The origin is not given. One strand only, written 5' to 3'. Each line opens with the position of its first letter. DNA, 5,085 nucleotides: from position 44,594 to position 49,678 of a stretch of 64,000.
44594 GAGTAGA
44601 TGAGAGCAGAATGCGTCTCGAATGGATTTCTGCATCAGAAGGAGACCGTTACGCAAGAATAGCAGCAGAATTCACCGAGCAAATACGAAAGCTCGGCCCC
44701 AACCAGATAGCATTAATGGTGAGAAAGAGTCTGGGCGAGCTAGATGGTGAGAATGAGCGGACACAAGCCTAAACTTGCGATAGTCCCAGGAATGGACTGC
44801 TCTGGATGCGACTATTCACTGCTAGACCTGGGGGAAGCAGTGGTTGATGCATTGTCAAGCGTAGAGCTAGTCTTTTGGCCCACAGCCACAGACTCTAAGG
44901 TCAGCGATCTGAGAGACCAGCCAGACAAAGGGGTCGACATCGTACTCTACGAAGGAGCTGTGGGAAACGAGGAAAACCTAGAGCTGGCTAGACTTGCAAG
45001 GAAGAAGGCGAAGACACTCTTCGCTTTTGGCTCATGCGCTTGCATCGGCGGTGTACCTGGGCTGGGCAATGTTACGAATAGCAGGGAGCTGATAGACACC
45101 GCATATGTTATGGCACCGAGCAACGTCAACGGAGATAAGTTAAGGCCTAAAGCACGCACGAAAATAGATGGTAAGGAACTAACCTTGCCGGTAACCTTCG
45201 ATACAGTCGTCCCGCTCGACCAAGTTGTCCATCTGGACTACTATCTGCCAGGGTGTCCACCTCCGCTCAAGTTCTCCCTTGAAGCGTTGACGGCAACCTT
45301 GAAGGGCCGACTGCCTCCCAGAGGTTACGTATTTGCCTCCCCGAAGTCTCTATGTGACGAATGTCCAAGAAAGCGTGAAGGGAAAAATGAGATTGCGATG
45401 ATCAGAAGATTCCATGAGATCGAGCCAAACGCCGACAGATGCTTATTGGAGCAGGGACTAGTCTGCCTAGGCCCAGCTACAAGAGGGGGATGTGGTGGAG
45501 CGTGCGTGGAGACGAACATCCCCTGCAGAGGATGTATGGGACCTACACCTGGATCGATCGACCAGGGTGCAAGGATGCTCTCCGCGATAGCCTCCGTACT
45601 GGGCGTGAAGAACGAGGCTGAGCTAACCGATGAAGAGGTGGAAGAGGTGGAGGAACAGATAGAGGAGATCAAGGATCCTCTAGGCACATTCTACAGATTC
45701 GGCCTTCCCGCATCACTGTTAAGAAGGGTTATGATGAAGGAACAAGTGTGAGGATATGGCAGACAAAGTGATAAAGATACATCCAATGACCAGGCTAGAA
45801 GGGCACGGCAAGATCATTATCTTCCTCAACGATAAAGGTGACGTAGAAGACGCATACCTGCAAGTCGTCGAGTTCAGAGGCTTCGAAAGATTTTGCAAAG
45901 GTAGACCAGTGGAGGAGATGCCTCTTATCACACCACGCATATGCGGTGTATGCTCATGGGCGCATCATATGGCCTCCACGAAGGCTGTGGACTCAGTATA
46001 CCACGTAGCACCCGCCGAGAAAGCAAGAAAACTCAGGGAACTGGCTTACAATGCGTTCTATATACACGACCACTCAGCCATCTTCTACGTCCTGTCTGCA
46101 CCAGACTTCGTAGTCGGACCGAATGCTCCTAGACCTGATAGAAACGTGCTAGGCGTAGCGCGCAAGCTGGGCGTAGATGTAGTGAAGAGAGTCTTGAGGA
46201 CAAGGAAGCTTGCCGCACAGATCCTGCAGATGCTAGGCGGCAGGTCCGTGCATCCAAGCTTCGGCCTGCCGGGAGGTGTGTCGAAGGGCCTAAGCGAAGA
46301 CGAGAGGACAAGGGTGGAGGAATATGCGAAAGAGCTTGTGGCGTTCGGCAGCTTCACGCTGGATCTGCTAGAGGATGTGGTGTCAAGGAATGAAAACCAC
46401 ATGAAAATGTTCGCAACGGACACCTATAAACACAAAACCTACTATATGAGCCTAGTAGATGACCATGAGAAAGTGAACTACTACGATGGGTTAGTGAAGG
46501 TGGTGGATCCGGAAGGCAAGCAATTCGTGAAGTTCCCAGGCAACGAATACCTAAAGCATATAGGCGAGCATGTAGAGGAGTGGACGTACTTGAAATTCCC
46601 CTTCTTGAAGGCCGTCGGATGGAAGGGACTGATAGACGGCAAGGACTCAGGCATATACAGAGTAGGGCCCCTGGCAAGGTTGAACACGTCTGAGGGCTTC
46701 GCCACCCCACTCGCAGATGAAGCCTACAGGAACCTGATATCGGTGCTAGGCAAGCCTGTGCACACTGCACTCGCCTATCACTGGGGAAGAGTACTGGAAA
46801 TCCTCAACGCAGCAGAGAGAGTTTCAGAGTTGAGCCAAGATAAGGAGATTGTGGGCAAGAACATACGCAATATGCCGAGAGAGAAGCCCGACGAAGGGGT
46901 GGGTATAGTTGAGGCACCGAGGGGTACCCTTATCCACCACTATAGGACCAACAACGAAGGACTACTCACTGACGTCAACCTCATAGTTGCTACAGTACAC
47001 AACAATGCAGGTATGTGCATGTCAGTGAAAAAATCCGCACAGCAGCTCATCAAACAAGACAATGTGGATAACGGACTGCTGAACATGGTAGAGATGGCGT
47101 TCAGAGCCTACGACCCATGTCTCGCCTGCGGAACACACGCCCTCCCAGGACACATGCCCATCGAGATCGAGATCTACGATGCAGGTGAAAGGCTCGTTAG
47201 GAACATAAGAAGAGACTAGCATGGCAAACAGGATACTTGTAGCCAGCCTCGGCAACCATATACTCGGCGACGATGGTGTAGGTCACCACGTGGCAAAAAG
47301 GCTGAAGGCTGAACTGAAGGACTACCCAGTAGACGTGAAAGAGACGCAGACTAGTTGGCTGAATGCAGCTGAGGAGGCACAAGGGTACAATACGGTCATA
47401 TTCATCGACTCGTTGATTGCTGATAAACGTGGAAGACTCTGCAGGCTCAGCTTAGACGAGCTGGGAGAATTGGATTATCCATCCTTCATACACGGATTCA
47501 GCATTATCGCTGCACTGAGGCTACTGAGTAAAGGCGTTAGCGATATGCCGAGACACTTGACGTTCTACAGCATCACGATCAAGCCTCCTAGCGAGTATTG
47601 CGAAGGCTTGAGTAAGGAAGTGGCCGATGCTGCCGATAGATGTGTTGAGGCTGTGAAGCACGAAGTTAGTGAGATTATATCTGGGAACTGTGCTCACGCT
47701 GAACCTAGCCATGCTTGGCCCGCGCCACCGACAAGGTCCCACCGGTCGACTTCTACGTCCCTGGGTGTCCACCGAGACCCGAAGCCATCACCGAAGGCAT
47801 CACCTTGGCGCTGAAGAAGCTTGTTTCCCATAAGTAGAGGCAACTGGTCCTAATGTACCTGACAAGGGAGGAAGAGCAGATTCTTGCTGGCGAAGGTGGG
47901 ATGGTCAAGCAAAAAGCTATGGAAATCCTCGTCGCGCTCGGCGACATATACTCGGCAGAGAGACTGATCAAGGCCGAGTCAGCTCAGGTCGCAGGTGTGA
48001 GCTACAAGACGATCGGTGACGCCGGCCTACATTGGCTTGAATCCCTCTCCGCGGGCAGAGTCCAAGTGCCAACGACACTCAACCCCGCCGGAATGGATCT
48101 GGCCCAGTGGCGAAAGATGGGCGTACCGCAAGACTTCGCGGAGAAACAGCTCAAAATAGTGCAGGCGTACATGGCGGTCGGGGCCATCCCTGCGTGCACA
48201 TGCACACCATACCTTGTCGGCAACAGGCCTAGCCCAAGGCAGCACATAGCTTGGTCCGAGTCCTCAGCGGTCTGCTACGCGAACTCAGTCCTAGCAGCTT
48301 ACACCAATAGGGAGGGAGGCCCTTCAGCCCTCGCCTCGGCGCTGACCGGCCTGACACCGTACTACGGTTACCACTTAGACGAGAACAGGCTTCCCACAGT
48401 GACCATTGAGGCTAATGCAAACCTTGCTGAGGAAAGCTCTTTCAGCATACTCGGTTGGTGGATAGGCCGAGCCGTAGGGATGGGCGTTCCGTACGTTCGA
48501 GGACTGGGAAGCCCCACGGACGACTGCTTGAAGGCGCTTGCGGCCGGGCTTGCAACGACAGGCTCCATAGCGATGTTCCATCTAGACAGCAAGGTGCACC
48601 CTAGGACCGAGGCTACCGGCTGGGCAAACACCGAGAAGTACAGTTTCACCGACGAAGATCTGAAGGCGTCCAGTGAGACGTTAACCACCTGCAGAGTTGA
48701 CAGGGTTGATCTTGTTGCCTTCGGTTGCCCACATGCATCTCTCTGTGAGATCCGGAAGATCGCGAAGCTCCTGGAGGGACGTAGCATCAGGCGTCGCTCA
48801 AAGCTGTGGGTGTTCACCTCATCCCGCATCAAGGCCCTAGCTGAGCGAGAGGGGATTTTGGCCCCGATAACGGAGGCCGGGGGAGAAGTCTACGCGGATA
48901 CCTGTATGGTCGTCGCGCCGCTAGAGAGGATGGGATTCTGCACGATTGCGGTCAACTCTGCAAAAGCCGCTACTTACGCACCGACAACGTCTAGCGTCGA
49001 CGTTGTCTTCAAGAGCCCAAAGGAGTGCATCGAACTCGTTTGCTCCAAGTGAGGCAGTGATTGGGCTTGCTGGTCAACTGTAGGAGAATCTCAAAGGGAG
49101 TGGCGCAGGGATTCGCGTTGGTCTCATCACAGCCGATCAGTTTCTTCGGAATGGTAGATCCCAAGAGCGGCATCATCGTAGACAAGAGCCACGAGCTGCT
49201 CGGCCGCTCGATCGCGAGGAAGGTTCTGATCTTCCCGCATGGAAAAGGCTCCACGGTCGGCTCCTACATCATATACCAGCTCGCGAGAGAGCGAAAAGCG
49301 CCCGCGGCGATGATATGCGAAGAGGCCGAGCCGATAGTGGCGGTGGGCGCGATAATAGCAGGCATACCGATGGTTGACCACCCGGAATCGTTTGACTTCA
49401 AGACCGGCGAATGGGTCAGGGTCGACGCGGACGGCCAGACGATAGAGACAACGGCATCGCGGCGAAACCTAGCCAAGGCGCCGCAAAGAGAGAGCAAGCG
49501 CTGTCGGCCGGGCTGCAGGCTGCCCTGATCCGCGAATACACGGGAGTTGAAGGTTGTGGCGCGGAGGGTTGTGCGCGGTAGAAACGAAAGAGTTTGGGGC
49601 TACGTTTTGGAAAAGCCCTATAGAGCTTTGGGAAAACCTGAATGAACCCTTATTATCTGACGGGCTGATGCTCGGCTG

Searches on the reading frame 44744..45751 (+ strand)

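Call 60: search_protein_families(library=pfam, proteins=[window:44744-45751:+], max_evalue=0.00001)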
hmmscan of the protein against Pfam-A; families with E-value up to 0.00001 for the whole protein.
window:44744-45751:+ (335 aa): 1 family
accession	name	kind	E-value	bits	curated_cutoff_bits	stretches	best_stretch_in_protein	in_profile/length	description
PF01058.29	Oxidored_q6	-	2.5e-24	85.9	27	1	19-183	1-126/128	NADH ubiquinone oxidoreductase, 20 Kd subunit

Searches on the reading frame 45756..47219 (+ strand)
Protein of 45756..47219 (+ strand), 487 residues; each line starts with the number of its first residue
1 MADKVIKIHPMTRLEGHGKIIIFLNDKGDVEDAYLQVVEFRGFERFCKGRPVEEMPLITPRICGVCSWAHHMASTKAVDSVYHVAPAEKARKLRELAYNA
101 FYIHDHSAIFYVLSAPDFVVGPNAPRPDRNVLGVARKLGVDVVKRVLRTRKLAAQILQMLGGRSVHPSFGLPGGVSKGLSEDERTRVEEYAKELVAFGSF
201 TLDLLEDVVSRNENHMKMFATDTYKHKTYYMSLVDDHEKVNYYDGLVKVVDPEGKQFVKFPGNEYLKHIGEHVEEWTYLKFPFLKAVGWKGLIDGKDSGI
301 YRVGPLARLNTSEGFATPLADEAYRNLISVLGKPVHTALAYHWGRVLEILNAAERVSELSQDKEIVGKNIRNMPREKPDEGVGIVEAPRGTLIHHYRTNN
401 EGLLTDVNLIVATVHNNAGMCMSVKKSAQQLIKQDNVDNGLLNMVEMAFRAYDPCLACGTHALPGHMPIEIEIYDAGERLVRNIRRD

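Call 60: search_protein_families(library=pfam, proteins=[window:45756-47219:+], max_evalue=0.00001)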
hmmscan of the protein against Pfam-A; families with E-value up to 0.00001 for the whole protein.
window:45756-47219:+ (487 aa): 1 family
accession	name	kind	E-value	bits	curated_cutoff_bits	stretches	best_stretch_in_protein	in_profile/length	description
PF00374.24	NiFeSe_Hases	-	1.5e-34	120.3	25.8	2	41-119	1-79/508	Nickel-dependent hydrogenase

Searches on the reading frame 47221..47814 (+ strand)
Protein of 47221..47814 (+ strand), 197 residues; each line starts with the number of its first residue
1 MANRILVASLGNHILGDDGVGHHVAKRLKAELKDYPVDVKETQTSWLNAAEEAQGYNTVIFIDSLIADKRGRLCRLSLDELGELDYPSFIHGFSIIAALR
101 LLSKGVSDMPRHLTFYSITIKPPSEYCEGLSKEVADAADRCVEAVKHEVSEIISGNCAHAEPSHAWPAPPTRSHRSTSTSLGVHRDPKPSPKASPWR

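Call 34: search_protein_families(library=pfam, proteins=[window:47221-47814:+], max_evalue=0.001)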
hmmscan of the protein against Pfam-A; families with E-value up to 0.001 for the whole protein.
window:47221-47814:+ (197 aa): 1 family
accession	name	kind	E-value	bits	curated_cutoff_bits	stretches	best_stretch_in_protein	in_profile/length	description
PF01750.23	HycI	-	0.00095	19.5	23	0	23-145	2-127/130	Hydrogenase maturation protease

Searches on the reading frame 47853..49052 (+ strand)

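Call 60: search_protein_families(library=pfam, proteins=[window:47853-49052:+], max_evalue=0.00001)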
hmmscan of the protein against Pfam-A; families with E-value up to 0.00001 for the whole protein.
window:47853-49052:+ (399 aa): 1 family
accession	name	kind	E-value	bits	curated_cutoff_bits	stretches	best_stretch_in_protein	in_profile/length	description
PF04412.18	AcnX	-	1e-147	492.5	31.5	1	1-394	1-400/400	Aconitase X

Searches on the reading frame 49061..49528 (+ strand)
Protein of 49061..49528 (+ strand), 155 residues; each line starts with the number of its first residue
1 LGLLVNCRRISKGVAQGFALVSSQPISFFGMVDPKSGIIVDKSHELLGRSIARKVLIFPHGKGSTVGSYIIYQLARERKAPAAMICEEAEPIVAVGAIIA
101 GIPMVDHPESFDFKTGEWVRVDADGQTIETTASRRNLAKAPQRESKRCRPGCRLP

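Call 34: search_protein_families(library=pfam, proteins=[window:49061-49528:+], max_evalue=0.001)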
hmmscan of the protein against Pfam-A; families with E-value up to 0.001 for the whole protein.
window:49061-49528:+ (155 aa): 1 family
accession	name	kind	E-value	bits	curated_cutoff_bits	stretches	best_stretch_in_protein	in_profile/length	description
PF01989.23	AcnX_swivel_put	-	8.4e-35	118.9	27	1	26-105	1-80/80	Aconitase X swivel domain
